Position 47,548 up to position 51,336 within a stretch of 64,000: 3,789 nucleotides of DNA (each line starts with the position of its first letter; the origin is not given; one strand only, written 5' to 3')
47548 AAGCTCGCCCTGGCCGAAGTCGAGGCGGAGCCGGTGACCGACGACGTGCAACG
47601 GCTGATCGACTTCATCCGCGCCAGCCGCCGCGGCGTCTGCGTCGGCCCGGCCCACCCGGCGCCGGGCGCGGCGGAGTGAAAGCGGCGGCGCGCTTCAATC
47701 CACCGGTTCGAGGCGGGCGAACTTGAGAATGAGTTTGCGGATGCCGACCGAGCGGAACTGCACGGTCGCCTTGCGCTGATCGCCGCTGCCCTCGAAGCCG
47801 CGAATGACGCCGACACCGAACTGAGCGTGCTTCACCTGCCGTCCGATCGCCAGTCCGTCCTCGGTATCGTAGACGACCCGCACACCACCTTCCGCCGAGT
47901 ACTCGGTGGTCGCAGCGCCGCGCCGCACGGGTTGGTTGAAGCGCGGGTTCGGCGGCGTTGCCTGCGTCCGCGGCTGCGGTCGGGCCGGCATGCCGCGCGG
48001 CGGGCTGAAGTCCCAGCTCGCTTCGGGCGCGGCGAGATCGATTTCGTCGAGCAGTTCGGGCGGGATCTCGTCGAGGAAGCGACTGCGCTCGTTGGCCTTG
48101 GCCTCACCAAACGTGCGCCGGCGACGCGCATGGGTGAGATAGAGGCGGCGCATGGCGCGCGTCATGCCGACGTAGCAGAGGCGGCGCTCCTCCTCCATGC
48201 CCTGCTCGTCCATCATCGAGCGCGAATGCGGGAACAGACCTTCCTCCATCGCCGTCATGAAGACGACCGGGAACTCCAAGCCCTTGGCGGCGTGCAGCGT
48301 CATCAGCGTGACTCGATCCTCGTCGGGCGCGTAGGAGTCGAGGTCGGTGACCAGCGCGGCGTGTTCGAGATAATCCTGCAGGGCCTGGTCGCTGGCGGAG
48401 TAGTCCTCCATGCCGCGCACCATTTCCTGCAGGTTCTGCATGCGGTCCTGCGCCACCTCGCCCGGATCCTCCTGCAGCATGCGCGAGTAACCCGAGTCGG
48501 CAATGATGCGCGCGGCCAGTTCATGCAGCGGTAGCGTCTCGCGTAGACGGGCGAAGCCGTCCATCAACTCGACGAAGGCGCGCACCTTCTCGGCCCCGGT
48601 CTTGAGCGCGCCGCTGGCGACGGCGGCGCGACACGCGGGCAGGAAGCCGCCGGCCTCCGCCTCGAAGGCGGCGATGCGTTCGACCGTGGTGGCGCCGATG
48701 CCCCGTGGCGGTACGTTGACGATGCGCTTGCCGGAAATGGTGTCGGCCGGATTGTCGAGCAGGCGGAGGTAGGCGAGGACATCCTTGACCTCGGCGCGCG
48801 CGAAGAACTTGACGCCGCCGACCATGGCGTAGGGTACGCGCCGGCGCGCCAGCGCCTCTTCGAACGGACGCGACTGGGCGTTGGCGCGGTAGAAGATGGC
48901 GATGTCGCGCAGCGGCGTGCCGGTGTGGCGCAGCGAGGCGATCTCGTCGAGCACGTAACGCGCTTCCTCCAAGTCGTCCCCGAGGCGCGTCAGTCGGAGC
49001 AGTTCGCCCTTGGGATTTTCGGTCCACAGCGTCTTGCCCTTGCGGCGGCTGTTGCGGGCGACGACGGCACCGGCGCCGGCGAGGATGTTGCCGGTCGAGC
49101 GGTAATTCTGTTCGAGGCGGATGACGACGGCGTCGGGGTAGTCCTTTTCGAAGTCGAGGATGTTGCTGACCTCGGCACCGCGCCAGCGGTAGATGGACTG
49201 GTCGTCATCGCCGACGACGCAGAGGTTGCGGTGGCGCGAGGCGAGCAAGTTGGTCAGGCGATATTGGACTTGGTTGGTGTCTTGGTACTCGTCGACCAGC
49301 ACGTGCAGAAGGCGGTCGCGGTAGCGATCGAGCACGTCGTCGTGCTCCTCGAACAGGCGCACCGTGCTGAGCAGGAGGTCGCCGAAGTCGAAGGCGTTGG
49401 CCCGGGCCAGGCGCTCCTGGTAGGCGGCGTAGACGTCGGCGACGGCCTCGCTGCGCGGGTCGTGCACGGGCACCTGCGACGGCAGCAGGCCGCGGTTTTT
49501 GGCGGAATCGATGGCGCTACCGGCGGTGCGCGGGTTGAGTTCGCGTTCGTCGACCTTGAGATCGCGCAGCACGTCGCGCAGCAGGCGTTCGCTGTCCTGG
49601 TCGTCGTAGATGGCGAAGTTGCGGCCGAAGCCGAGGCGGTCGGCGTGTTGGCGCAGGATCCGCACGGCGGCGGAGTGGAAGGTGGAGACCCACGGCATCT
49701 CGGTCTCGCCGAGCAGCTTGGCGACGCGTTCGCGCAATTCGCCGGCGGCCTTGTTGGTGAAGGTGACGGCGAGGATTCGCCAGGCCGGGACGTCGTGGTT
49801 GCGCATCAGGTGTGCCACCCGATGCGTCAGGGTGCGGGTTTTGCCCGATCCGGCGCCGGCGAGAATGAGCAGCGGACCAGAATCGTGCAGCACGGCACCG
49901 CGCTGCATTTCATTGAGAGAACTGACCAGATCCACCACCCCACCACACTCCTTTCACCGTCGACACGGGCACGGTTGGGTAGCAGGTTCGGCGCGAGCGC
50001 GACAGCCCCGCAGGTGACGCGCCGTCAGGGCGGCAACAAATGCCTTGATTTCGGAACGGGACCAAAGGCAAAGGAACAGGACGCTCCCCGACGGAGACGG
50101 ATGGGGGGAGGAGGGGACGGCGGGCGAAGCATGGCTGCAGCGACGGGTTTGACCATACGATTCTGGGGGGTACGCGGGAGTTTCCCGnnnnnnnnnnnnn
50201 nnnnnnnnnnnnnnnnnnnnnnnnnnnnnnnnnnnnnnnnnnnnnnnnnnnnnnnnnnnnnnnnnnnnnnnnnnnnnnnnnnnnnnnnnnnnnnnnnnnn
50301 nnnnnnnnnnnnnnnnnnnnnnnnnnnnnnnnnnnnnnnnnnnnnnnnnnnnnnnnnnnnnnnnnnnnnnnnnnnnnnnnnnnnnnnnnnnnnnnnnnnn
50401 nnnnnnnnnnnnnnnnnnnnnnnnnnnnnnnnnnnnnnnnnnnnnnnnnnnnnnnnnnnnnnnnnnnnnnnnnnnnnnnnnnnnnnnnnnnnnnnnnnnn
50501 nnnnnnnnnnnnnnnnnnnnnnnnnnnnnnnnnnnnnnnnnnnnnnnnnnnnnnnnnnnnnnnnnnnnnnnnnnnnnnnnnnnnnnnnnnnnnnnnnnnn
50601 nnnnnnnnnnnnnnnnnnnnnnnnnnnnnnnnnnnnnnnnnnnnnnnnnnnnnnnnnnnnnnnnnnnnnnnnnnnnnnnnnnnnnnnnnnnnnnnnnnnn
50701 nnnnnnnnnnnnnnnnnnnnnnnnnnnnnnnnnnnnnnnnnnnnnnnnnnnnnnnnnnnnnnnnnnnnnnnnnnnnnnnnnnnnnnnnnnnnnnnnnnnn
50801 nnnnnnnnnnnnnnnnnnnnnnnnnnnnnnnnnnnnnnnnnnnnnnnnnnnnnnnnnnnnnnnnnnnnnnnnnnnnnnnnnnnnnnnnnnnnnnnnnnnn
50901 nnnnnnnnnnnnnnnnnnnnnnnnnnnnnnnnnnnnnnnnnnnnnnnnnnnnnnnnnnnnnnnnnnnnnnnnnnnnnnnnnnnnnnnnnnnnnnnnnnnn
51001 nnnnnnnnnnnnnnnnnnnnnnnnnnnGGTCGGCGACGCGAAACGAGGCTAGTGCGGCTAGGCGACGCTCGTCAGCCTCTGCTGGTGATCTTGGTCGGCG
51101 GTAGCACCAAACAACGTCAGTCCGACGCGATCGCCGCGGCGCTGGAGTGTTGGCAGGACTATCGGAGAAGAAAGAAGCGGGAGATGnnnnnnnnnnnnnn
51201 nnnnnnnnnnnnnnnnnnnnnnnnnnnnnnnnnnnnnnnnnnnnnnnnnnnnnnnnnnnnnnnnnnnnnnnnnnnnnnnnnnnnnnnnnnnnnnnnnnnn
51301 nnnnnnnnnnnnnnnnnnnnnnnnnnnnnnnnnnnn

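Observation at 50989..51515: Orphan HI1420-type antidote gene preceded by a decapitated killer-gene remnant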

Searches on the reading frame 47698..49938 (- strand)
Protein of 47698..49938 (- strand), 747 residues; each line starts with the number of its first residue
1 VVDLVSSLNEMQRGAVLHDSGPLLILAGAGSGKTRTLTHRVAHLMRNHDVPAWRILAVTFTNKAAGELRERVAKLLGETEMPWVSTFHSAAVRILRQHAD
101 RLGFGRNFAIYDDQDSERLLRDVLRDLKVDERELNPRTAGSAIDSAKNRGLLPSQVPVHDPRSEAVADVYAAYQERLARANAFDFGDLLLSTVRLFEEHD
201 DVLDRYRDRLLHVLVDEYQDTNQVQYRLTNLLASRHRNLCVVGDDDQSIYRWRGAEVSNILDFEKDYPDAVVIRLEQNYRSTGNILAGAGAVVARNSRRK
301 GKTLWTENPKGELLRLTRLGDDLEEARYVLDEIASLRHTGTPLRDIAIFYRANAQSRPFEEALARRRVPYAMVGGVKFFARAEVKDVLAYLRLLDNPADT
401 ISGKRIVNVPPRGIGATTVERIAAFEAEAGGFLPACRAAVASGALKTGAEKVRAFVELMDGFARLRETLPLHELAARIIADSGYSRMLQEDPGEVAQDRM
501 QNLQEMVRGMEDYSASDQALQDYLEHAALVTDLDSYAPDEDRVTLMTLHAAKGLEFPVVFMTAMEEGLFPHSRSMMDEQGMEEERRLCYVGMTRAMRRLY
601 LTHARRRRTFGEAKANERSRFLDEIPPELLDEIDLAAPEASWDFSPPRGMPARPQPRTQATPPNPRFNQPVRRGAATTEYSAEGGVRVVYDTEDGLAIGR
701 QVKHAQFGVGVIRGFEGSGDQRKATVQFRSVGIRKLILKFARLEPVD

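Call 44: search_protein_families(library=ncbifam, proteins=[window:47698-49938:-], max_evalue=0.01)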
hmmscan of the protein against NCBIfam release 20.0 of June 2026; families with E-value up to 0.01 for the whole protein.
window:47698-49938:- (747 aa): 16 families
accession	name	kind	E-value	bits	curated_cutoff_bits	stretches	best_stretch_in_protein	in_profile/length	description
TIGR01073.1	pcrA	equivalog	2e-253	843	911.2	1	4-743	1-724/725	DNA helicase PcrA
NF008743.0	PRK11773.1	equivalog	7.4e-220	732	965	1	3-745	5-719/720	DNA helicase II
TIGR01075.1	uvrD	equivalog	3e-211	703.5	1144.45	1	4-744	1-715/715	DNA helicase II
TIGR01074.1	rep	equivalog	2.4e-176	587.9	951.45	1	8-630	2-638/668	DNA helicase Rep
NF008172.0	PRK10919.1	equivalog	1.9e-140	469.2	1168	1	8-628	3-636/673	DNA helicase Rep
TIGR02785.1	addA_Gpos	equivalog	2e-54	184.9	707.65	3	163-288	338-475/1234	helicase-exonuclease AddAB subunit AddA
NF008276.0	PRK11054.1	equivalog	1.3e-45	156.1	543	3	6-101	195-289/684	DNA helicase IV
TIGR00609.1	recB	equivalog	3.6e-41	141.3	696.05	3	164-297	324-459/1175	exodeoxyribonuclease V subunit beta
TIGR02784.1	addA_alphas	equivalog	3e-36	125.3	860.75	4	169-302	347-502/1138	double-strand break repair helicase AddA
NF010487.0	PRK13909.1-4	equivalog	4.9e-31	107.8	759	2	172-392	287-524/924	RecB-like helicase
NF010485.0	PRK13909.1-2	equivalog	5.1e-31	107.7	650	2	168-404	286-533/909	RecB-like helicase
NF041464.1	HelD_BACSU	equivalog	1.4e-14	53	419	1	209-366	546-696/779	RNA polymerase recycling motor HelD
NF008128.0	PRK10876.1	equivalog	2e-12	45.6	1697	1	165-287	331-455/1181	exodeoxyribonuclease V subunit beta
NF010484.0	PRK13909.1-1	equivalog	8.6e-11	40.3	1074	2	205-287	340-429/945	RecB-like helicase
NF010486.0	PRK13909.1-3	equivalog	3.5e-10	38.6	1109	2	201-284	322-414/921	RecB-like helicase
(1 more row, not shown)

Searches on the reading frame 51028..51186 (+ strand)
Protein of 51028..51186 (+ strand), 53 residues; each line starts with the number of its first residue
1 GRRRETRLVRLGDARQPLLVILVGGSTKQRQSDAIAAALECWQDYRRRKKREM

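Call 6: search_protein_families(library=ncbifam, proteins=[window:51028-51186:+], max_evalue=10)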
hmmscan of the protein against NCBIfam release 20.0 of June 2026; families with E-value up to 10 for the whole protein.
window:51028-51186:+ (53 aa): 1 family
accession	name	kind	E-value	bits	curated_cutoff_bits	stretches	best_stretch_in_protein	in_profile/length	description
TIGR02683.1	upstrm_HI1419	hypoth_equivalog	0.024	15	62.85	1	17-45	67-95/95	type II toxin-antitoxin system RelE/ParE family toxin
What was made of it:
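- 51082..51189 (+): 5'-truncated remnant of an HI1419/TIGR02683-type RelE/ParE-family toxin gene. The last 35 codons plus TAG survive, corresponding to model positions 74/75-108 of 109. About 74 codons and the operon promoter are missing. TIGR02683 positions 67-95 of 95, E=0.024 (call 6).
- On TIGR02683 (HI1419-type RelE/ParE family toxin): The remnant scores 15 bits, E=0.024, and aligns only to model positions 67-95 of 95 (call 6).
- Checked: NCBIfam TIGR02683 aligns residues 17-45 of the fragment to model positions 67-95 of 95 (E=0.024, call 6).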

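Call 7: search_protein_families(library=pfam, proteins=[window:51028-51186:+], max_evalue=10)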
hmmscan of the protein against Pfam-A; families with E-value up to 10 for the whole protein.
window:51028-51186:+ (53 aa): 1 family
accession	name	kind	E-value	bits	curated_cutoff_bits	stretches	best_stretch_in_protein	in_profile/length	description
PF06258.17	Mito_fiss_Elm1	-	0.13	11.8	27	1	9-34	137-162/304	Mitochondrial fission ELM1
